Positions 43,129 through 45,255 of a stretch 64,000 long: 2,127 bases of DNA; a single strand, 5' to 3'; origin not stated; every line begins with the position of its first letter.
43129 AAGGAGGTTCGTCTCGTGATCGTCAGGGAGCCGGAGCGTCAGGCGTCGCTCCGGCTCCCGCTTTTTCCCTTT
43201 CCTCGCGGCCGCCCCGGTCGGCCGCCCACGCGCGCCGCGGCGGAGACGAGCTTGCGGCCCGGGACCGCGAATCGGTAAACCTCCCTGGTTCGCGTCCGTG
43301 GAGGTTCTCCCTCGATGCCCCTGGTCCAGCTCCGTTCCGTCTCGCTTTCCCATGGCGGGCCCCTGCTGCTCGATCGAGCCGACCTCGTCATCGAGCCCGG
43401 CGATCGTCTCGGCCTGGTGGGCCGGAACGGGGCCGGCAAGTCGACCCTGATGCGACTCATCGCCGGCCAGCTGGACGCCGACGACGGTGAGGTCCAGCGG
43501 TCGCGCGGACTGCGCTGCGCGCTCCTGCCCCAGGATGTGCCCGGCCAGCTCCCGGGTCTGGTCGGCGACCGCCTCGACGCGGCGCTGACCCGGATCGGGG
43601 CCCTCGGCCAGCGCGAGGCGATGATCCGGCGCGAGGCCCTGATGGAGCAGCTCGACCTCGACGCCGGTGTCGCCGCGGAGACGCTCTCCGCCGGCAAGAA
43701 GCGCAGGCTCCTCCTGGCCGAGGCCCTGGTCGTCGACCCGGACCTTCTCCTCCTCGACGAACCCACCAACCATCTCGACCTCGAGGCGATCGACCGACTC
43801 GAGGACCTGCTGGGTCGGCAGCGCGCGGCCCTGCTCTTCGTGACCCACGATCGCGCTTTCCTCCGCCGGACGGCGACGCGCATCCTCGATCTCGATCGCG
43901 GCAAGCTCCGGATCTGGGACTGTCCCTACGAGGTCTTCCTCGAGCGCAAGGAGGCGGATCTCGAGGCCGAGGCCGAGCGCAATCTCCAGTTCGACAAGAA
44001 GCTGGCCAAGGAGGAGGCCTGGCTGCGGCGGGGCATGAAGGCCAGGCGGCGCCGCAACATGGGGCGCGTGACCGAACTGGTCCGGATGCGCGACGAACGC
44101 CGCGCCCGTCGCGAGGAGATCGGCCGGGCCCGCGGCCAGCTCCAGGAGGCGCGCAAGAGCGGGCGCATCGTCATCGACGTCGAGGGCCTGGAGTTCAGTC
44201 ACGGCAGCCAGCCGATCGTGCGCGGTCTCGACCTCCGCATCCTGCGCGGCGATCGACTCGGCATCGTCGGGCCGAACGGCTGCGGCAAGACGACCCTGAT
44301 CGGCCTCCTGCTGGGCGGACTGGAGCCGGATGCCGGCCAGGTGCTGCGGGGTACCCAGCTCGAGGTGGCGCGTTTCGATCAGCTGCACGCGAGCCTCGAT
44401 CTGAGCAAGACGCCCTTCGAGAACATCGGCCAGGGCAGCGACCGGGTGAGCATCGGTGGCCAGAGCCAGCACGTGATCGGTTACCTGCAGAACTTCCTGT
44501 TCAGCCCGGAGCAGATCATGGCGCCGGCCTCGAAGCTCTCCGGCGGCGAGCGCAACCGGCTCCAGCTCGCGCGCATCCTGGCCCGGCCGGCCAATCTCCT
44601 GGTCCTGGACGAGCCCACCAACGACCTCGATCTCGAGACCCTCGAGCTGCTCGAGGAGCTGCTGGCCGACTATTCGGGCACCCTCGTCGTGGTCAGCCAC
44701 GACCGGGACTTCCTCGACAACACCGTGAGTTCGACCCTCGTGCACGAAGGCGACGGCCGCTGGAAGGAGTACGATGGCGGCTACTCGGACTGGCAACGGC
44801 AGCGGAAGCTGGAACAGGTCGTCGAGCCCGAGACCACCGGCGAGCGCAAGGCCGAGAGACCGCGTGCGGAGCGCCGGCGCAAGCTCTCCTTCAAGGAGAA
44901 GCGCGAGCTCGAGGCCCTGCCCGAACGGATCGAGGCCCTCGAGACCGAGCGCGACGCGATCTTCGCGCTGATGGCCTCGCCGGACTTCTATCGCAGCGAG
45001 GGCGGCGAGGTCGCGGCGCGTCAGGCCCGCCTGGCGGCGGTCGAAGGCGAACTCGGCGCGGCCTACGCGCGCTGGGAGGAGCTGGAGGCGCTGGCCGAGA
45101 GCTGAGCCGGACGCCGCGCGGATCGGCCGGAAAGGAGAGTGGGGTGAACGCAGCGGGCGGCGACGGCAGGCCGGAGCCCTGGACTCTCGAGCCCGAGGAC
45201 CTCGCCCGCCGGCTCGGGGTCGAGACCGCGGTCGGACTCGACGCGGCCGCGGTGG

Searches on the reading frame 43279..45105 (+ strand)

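Call 49: search_protein_families(library=pfam, proteins=[window:43279-45105:+], max_evalue=0.001)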
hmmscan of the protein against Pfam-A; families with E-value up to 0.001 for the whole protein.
window:43279-45105:+ (608 aa): 13 families
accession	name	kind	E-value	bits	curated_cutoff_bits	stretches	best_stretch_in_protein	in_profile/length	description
PF00005.33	ABC_tran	-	4.9e-48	163.6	25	2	32-164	2-137/137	ABC transporter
PF16326.10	ABC_tran_CTD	-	1.8e-21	76.5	32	1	535-603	1-68/69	ABC transporter C-terminal domain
PF13304.12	AAA_21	-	2.2e-18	67.8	27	1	128-192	230-300/304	AAA domain, putative AbiEii toxin, Type IV TA system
PF02463.25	SMC_N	-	1.2e-10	41.7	40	0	411-482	135-205/220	RecF/RecN/SMC N terminal domain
PF13191.12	AAA_16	-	1.7e-08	35.5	32.6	1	329-464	29-158/167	AAA ATPase domain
PF12848.13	ABC_tran_Xtn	-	4.5e-08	33.5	25.9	1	203-276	1-76/85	ABC transporter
PF13555.12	AAA_29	-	1.1e-05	25.5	27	0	36-58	17-39/61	P-loop containing region of AAA domain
PF13401.12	AAA_22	-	1.2e-05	26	27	0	46-188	10-121/130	AAA domain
PF13476.12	AAA_23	-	2.8e-05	25.3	27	0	329-341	24-36/201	AAA domain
PF03193.22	RsgA_GTPase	-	9e-05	22.8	30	0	46-75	111-140/174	RsgA GTPase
PF00006.31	ATP-synt_ab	-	0.00012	22.2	29.5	0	321-343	11-33/213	ATP synthase alpha/beta family, nucleotide-binding domain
PF01926.29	MMR_HSR1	-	0.00013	22.5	21.9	0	44-66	2-23/113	50S ribosome-binding GTPase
PF00004.35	AAA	-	0.00035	21.5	21.2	0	46-68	3-25/131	ATPase family associated with various cellular activities (AAA)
